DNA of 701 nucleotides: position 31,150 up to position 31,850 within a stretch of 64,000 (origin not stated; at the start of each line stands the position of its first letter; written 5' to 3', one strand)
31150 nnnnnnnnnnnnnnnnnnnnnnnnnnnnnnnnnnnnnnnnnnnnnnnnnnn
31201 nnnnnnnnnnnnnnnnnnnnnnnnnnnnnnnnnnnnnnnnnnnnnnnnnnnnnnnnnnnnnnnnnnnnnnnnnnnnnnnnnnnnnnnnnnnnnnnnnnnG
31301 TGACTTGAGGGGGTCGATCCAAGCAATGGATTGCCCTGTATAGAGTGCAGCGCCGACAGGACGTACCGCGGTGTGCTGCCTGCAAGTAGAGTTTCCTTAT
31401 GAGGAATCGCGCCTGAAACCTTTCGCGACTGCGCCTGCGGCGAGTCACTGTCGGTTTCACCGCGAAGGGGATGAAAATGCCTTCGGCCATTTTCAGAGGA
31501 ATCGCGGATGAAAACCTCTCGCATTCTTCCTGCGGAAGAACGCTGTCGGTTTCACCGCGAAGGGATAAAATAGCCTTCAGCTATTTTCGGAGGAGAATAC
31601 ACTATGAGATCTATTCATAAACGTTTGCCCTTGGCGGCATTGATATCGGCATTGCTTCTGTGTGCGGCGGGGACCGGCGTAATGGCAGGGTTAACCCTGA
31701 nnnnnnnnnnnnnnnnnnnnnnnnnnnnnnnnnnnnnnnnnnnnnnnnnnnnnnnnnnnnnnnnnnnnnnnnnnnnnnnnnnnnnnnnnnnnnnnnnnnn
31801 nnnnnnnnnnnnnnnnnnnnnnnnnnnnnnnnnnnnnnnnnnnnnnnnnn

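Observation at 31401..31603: Novel ~95-nt structured repeat placed directly in front of start codons, here as two tandem units with whole-stem covariation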

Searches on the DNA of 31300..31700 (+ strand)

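Call 9: search_rna_families(source=window, start=31300, end=31700, threshold=evalue, max_evalue=10)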
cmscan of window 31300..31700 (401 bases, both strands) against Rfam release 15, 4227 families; matches with E-value up to 10: 0.
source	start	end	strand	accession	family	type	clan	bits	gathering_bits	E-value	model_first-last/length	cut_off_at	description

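Call 72: search_dna_similar(query=window:31401-31603:+, collection=plasmids, mode=distant, max_evalue=0.01, max_rows=10)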
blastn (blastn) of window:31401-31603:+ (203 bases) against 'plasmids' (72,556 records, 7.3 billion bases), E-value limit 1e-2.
No match.

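Call 73: search_dna_similar(query=window:31401-31603:+, collection=phages, mode=distant, max_evalue=0.01, max_rows=10)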
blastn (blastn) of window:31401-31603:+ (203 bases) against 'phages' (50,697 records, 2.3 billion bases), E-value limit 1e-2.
No match.
